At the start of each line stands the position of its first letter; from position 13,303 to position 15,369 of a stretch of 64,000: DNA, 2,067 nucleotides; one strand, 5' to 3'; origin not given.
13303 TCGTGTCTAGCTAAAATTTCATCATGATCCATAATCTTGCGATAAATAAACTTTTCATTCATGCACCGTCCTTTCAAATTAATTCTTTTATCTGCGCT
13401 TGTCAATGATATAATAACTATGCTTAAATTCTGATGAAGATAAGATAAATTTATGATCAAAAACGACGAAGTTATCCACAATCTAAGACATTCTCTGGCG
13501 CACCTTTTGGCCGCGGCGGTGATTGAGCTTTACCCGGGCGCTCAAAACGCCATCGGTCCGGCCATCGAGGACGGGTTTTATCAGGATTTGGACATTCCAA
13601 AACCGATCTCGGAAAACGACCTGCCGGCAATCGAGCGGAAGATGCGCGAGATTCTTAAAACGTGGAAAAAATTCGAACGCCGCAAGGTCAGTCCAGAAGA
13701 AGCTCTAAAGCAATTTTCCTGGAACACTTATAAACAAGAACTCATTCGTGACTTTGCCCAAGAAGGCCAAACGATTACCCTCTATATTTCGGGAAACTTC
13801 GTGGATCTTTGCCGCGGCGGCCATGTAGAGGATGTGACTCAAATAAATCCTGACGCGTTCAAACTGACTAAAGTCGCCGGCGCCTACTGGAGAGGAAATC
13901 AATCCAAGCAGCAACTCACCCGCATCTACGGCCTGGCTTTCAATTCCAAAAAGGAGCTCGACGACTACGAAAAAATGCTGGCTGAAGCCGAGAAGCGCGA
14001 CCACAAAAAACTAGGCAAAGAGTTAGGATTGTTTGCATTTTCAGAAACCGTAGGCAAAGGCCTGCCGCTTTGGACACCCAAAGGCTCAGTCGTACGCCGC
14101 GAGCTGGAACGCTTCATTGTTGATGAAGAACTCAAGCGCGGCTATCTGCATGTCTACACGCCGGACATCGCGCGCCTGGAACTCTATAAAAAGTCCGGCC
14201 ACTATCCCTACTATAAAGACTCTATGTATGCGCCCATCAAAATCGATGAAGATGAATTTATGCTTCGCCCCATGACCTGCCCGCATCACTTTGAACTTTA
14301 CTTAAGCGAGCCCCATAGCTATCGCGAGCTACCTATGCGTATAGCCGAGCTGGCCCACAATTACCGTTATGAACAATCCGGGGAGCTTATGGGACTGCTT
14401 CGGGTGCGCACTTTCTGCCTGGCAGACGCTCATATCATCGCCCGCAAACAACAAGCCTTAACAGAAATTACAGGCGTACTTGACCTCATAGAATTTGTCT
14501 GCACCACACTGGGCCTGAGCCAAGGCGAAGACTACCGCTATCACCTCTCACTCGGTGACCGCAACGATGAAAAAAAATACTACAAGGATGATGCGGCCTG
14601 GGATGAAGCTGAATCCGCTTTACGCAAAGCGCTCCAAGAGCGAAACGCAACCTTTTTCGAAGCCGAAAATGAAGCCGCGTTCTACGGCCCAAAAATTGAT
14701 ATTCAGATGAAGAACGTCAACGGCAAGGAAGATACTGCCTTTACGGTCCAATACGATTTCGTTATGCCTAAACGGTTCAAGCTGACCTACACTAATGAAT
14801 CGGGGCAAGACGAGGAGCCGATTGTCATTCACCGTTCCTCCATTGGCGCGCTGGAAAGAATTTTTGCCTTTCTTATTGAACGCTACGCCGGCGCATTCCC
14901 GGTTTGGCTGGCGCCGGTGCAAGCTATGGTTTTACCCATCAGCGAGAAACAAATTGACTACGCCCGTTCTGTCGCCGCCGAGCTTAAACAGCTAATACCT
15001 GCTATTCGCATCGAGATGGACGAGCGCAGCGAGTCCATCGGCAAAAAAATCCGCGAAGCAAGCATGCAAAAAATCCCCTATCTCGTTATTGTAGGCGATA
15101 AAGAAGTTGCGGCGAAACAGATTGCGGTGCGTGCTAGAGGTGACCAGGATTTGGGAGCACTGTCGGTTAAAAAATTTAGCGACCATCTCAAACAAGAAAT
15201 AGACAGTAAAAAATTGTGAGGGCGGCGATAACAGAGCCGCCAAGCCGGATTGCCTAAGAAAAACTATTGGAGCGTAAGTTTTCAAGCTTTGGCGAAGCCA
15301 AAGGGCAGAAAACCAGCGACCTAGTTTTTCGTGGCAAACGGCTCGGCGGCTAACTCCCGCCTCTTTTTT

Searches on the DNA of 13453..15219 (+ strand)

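Call 25: search_rna_families(sources=[L005, L006, L010, L077, L079, L037, L027, L067, L075, L066, L048], threshold=gathering)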
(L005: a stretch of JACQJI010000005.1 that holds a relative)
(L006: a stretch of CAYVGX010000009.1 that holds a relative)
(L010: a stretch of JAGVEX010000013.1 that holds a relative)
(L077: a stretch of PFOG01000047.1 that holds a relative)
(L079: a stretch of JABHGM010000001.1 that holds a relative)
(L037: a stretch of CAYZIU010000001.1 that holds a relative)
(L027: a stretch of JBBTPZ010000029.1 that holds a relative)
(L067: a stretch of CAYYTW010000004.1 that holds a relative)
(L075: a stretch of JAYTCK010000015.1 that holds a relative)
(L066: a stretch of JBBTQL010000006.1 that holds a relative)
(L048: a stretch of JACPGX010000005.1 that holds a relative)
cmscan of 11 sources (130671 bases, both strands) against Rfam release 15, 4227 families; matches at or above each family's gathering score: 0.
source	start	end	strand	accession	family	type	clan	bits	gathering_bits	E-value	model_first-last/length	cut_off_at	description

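Call 41: search_rna_families(source=L010, start=5630, end=5990, threshold=evalue, max_evalue=10, show_alignments=2)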
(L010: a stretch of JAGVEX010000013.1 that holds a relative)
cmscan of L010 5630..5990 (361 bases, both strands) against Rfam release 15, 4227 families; matches with E-value up to 10: 2.
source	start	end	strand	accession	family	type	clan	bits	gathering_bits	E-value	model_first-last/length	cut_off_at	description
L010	5773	5874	+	RF00378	Qrr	Gene; sRNA;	-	14.9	50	4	1-108/108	no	Qrr RNA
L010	5805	5943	-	RF03083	cow-rumen-3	Gene; sRNA;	-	13.4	86.7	1.1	1-141/141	no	cow-rumen-3 RNA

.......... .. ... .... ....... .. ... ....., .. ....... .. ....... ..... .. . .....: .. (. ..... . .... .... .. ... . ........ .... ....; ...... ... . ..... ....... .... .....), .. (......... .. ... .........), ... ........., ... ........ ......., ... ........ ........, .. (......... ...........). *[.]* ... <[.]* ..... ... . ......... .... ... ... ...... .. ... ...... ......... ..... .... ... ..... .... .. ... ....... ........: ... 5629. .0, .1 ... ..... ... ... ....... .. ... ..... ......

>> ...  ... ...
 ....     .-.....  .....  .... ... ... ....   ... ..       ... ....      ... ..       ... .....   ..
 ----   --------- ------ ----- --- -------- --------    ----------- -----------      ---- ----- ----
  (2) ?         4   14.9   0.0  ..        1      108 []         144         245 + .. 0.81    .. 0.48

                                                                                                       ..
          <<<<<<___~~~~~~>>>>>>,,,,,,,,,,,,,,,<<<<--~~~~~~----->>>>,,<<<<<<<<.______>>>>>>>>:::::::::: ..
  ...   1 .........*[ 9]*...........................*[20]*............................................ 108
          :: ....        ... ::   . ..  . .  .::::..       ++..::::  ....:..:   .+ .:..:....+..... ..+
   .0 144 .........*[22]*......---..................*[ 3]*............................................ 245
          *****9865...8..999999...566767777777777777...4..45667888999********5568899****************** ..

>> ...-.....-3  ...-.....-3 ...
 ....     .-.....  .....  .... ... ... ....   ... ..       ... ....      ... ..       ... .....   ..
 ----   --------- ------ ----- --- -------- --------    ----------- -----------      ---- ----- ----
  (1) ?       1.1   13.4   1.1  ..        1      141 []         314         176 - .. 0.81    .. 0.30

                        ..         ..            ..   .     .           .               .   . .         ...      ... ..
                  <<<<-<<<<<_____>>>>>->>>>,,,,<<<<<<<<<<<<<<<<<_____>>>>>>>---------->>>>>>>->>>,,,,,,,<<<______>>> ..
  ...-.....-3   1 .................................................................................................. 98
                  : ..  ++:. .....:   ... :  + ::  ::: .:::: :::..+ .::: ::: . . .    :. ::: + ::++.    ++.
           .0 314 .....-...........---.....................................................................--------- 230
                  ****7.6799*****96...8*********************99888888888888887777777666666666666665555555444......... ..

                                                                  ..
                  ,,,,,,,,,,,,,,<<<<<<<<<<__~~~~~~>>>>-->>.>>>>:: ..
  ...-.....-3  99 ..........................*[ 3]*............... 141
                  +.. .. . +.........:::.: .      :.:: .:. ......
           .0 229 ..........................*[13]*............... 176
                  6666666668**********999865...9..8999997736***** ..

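Call 42: search_rna_families(source=L005, start=5690, end=6000, threshold=evalue, max_evalue=10, show_alignments=2)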
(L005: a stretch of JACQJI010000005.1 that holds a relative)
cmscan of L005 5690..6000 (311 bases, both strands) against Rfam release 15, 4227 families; matches with E-value up to 10: 2.
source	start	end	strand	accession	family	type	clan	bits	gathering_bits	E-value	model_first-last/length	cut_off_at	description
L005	5827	5881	+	RF00236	ctRNA_pGA1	Gene; antisense;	-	14.4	45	2.2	1-79/79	no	ctRNA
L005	5741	5787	+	RF02220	ZNRD1-AS1_3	Gene; lncRNA;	-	13.6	60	1.3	58-104/104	no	ZNRD1 antisense RNA 1 conserved region 3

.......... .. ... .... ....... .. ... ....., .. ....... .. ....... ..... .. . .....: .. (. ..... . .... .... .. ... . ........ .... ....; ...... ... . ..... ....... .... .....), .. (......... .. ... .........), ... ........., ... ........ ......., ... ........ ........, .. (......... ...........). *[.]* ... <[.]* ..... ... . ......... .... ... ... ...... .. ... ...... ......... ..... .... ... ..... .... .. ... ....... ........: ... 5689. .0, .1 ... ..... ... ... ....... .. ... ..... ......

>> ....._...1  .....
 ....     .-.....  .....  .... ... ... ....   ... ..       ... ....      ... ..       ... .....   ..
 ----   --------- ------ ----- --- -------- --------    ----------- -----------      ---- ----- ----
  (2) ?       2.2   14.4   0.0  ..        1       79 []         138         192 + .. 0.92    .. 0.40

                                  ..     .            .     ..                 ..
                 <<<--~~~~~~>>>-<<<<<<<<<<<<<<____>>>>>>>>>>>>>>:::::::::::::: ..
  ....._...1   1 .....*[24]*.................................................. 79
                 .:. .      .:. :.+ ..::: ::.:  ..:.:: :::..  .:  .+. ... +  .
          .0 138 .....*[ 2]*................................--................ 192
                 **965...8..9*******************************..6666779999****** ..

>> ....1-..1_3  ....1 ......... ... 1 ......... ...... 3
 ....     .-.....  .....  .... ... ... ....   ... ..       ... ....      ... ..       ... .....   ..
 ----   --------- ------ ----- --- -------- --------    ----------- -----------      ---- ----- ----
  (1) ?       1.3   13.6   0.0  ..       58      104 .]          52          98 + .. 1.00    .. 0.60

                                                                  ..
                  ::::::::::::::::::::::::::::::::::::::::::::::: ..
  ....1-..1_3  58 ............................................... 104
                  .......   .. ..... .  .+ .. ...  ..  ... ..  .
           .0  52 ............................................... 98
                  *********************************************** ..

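Call 46: search_rna_families(sources=[L018, L028, L031, L032, L033, L058, L062, L069, L105, L106, L107, L113, L137], threshold=gathering)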
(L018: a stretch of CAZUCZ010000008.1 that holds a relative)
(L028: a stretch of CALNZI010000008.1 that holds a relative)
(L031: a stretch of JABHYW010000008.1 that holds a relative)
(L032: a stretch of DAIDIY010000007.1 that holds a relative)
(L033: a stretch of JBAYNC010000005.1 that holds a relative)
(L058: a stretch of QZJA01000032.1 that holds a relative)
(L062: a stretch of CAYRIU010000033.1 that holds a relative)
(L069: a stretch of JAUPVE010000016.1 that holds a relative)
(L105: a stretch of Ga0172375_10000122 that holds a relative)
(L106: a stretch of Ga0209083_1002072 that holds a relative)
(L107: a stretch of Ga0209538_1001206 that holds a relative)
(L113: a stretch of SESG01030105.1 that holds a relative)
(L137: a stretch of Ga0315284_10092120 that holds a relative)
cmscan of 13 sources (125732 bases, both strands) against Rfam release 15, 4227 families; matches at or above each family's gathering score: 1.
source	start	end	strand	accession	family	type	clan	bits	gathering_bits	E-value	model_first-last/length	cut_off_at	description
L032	485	558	-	RF00005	tRNA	Gene; tRNA;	CL00001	66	29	7.9e-12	1-71/71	no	tRNA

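Call 58: build_rna_model(alignment_id=A3)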
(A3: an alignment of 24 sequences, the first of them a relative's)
Model R1 built from alignment A3 (24 sequences, 284 columns); structure: RNAalifold consensus.
model positions 164; base pairs 16; branch points 1; effective number of sequences 24; information 0.55 bits per position. Calibrated on 0.2 Mb of random sequence (short: E-values are rough).
structure used (alignment columns):
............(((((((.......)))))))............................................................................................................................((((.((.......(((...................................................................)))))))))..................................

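Call 59: search_with_rna_model(model_id=R1, source=window, max_evalue=10, show_alignments=3)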
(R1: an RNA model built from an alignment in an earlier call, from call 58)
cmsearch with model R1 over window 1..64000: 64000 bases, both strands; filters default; matches with E-value up to 10: 2.
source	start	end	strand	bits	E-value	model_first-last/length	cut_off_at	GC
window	6816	6905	+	10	3.6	1-164/164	no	0.32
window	12939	13086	+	9.7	4.4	1-164/164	no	0.49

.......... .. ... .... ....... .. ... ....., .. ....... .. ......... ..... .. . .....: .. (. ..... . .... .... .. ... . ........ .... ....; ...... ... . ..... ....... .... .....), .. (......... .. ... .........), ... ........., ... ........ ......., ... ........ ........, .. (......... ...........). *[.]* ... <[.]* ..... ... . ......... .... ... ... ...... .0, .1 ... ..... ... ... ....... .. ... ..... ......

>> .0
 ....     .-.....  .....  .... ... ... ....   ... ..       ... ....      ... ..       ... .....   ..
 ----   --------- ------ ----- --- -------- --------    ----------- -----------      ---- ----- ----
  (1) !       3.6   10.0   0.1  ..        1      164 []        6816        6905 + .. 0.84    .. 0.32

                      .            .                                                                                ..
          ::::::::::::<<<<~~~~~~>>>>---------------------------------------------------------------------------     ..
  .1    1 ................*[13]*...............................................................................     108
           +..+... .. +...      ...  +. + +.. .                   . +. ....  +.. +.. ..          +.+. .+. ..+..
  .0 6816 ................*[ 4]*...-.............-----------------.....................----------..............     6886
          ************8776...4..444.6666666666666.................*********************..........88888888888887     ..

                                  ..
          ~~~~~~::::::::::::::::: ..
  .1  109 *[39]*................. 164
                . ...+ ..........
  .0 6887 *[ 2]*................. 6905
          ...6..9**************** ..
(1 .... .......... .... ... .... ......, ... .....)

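Call 75: search_with_rna_model(model_id=R1, sources=[L005, L006, L009, L010, L018, L021, L023, L028, L030, L031, L032, L033, L058, L062, L069, L079, L091, L105, L106, L107, L110, L111, L113, L117, L124, L136, L137, L140, L142, L145, L150, L165, L166, L168], max_evalue=5, make_alignment=true)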
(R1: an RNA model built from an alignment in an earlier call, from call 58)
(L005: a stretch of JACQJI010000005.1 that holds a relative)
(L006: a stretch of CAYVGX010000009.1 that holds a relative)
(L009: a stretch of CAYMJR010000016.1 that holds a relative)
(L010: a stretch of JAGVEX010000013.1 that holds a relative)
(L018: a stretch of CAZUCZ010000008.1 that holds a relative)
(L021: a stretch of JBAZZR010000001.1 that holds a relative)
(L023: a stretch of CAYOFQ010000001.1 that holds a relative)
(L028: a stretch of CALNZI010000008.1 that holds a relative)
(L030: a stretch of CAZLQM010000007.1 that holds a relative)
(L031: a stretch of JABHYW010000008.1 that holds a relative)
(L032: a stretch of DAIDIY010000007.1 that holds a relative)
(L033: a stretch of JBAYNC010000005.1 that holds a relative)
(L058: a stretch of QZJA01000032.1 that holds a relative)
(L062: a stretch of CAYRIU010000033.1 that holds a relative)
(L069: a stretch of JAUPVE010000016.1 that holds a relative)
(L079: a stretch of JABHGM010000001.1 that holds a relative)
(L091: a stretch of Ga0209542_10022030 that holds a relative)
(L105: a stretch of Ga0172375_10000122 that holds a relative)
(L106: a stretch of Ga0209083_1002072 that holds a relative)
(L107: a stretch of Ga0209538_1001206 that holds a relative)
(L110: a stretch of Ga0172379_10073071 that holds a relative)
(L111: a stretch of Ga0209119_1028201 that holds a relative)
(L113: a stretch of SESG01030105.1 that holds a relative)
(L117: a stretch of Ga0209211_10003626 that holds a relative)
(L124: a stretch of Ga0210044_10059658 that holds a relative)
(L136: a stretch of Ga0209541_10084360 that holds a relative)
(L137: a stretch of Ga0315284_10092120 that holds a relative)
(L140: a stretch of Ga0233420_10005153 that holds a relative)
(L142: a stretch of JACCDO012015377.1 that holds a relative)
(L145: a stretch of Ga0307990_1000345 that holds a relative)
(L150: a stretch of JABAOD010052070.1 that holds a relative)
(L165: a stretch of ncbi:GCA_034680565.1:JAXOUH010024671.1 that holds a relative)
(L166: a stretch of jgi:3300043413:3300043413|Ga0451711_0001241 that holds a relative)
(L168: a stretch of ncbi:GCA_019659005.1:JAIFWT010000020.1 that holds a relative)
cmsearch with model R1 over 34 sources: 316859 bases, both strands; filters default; matches with E-value up to 5: 35.
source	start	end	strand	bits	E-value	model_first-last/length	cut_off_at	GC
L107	4763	4923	+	109.6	1.1e-24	1-164/164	no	0.41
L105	4752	4914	+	106.7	5.9e-24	1-164/164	no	0.51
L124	1540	1706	+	103.2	4.6e-23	1-164/164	no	0.36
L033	517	678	+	101.7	1.1e-22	1-164/164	no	0.42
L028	5827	5953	+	94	1e-20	1-164/164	no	0.42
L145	4756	4910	+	93.5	1.3e-20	1-164/164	no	0.28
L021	5776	5936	+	92.9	1.8e-20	1-164/164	no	0.48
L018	5786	5919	+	91.8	3.6e-20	1-164/164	no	0.49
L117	4745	4906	+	89.6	1.3e-19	1-164/164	no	0.46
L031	5697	5910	+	89.1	1.7e-19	1-164/164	no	0.46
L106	2129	2277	+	88.7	2.2e-19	1-164/164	no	0.38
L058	5754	5962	+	88.1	3e-19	1-164/164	no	0.43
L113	210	378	+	87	5.9e-19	1-164/164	no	0.37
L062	5746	5937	+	85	1.9e-18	1-164/164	no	0.48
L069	2711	2881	+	83.6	4.1e-18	1-164/164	no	0.44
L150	4551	4702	+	83.4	4.6e-18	1-164/164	no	0.5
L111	1531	1693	+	82.4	8.6e-18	1-164/164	no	0.44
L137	102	257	+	68.3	3.1e-14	1-164/164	no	0.53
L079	5778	5944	+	68.2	3.3e-14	1-164/164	no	0.36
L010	5673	5863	+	65.6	1.5e-13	1-164/164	no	0.53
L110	842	982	+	48.9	2.5e-09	1-164/164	no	0.44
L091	4758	4955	+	43.1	7.5e-08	1-164/164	no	0.63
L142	3725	3862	+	40.7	3.1e-07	1-164/164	no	0.54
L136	1346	1464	+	32.5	3.6e-05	1-164/164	no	0.44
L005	5738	5863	+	31.2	8e-05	1-164/164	no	0.54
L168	2332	2478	+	30.6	0.00011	1-164/164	no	0.5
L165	2870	2970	+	27.6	0.00064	13-147/164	no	0.46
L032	957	1075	+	26.7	0.001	13-156/164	no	0.4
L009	5860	5982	+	25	0.0029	1-164/164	no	0.44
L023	5844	5966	+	21.3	0.025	1-164/164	no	0.44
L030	5783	5937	+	20.8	0.033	1-164/164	no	0.41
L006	5156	5291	+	20.2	0.049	1-164/164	no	0.41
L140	160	285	+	14.5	1.3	1-164/164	no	0.52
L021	2301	2469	+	14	1.7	1-164/164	no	0.35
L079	5421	5503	+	12.5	4.3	1-164/164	no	0.29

Alignment A6: 35 matches aligned to the model, 350 columns, each read 5' to 3' on its own strand. Consensus structure (alignment columns), stored with it:
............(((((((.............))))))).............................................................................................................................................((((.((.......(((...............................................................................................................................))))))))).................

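Call 76: search_with_rna_model(model_id=R1, sources=[L005, L006, L009, L010, L018, L021, L023, L028, L030, L031, L032, L033, L058, L062, L069, L079, L091, L105, L106, L107, L110, L111, L113, L117, L124, L136, L137, L142, L145, L150, L165, L168], max_evalue=0.1, make_alignment=true)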
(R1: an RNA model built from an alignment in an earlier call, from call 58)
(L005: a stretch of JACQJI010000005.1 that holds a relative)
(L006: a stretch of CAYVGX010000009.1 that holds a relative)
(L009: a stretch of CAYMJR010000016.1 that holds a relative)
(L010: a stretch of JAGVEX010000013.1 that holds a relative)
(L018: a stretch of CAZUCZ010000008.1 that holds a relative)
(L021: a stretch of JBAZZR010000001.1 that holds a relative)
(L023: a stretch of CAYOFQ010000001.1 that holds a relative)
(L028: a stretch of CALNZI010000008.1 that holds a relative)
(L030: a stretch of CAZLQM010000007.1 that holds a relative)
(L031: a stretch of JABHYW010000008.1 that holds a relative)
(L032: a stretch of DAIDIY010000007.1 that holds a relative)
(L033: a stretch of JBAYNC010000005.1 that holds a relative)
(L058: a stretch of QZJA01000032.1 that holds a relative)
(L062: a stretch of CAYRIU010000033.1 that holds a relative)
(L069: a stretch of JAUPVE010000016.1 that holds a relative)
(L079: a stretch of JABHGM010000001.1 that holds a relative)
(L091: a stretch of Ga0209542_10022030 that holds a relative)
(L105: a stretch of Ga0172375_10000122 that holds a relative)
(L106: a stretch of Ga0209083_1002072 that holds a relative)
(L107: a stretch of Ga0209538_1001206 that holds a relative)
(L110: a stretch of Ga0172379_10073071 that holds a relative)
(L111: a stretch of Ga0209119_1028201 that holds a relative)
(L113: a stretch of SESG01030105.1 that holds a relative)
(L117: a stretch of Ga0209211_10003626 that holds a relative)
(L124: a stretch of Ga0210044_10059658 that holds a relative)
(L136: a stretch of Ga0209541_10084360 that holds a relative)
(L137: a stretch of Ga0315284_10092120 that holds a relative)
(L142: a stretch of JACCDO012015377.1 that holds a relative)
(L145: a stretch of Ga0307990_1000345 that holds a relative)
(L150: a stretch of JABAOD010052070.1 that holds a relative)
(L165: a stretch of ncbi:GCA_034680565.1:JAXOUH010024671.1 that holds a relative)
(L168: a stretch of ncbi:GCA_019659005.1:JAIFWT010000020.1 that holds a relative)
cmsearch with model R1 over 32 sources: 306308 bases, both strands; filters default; matches with E-value up to 0.1: 32.
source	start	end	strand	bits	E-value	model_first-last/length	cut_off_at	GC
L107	4763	4923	+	109.6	1e-24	1-164/164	no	0.41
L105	4752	4914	+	106.7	5.7e-24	1-164/164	no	0.51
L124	1540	1706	+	103.2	4.4e-23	1-164/164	no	0.36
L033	517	678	+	101.7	1.1e-22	1-164/164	no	0.42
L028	5827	5953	+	94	9.7e-21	1-164/164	no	0.42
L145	4756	4910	+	93.5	1.3e-20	1-164/164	no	0.28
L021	5776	5936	+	92.9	1.8e-20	1-164/164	no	0.48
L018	5786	5919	+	91.8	3.5e-20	1-164/164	no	0.49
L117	4745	4906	+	89.6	1.2e-19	1-164/164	no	0.46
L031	5697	5910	+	89.1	1.6e-19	1-164/164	no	0.46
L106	2129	2277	+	88.7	2.1e-19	1-164/164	no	0.38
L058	5754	5962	+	88.1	2.9e-19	1-164/164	no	0.43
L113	210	378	+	87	5.7e-19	1-164/164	no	0.37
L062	5746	5937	+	85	1.8e-18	1-164/164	no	0.48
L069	2711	2881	+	83.6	4e-18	1-164/164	no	0.44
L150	4551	4702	+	83.4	4.4e-18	1-164/164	no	0.5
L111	1531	1693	+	82.4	8.3e-18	1-164/164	no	0.44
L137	102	257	+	68.3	3e-14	1-164/164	no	0.53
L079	5778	5944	+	68.2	3.2e-14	1-164/164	no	0.36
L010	5673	5863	+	65.6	1.5e-13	1-164/164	no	0.53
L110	842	982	+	48.9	2.4e-09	1-164/164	no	0.44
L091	4758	4955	+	43.1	7.3e-08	1-164/164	no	0.63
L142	3725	3862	+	40.7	3e-07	1-164/164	no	0.54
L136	1346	1464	+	32.5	3.5e-05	1-164/164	no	0.44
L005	5738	5863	+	31.2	7.7e-05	1-164/164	no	0.54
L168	2332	2478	+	30.6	0.00011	1-164/164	no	0.5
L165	2870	2970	+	27.6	0.00062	13-147/164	no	0.46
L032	957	1075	+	26.7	0.001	13-156/164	no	0.4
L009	5860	5982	+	25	0.0028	1-164/164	no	0.44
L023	5844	5966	+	21.3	0.024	1-164/164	no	0.44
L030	5783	5937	+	20.8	0.032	1-164/164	no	0.41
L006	5156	5291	+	20.2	0.047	1-164/164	no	0.41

Alignment A7: 32 matches aligned to the model, 349 columns, each read 5' to 3' on its own strand. Consensus structure (alignment columns), stored with it:
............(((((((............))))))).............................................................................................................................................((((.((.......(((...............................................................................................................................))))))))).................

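Call 81: search_with_rna_model(model_id=R1, sources=[L005, L006, L009, L110, L136, L137, L165, L168, L023, L030], max_evalue=0.1, make_alignment=true, show_alignments=0)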
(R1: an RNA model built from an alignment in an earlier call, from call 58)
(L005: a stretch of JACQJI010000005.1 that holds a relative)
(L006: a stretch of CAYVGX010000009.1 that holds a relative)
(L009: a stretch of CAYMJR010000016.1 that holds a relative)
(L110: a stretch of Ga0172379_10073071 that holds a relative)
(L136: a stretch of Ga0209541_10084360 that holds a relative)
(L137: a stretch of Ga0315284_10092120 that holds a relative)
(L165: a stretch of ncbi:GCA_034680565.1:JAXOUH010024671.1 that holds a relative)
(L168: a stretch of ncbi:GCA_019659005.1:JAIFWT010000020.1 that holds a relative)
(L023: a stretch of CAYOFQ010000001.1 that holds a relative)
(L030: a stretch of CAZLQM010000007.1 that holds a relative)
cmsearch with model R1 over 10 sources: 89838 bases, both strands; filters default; matches with E-value up to 0.1: 10.
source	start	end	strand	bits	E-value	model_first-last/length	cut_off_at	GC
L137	102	257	+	68.3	8.7e-15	1-164/164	no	0.53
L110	842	982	+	48.9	7.1e-10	1-164/164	no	0.44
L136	1346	1464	+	32.5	1e-05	1-164/164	no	0.44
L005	5738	5863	+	31.2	2.3e-05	1-164/164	no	0.54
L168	2332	2478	+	30.6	3.2e-05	1-164/164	no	0.5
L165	2870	2970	+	27.6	0.00018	13-147/164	no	0.46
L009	5860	5982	+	25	0.00082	1-164/164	no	0.44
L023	5844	5966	+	21.3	0.007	1-164/164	no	0.44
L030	5783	5937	+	20.8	0.0094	1-164/164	no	0.41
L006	5156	5291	+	20.2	0.014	1-164/164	no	0.41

Alignment A9: 10 matches aligned to the model, 248 columns, each read 5' to 3' on its own strand. Consensus structure (alignment columns), stored with it:
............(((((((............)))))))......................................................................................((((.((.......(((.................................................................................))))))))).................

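Call 82: build_rna_model(alignment_id=A9)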
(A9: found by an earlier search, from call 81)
Model R2 built from alignment A9 (10 sequences, 248 columns); structure: stored with the alignment.
model positions 143; base pairs 16; branch points 1; effective number of sequences 10; information 0.515 bits per position. Calibrated on 0.2 Mb of random sequence (short: E-values are rough).
structure used (alignment columns):
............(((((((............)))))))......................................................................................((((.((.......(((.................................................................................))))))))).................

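Call 83: search_with_rna_model(model_id=R2, sources=[window, L166], max_evalue=10, show_alignments=3)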
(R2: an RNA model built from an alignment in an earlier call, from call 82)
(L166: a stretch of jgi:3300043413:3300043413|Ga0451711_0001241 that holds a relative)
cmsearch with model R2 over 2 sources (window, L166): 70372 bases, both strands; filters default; matches with E-value up to 10: 2.
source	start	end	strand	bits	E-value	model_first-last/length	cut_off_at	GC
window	12939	13075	+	23.5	0.011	1-143/143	no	0.51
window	11376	11531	-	13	2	1-143/143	no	0.47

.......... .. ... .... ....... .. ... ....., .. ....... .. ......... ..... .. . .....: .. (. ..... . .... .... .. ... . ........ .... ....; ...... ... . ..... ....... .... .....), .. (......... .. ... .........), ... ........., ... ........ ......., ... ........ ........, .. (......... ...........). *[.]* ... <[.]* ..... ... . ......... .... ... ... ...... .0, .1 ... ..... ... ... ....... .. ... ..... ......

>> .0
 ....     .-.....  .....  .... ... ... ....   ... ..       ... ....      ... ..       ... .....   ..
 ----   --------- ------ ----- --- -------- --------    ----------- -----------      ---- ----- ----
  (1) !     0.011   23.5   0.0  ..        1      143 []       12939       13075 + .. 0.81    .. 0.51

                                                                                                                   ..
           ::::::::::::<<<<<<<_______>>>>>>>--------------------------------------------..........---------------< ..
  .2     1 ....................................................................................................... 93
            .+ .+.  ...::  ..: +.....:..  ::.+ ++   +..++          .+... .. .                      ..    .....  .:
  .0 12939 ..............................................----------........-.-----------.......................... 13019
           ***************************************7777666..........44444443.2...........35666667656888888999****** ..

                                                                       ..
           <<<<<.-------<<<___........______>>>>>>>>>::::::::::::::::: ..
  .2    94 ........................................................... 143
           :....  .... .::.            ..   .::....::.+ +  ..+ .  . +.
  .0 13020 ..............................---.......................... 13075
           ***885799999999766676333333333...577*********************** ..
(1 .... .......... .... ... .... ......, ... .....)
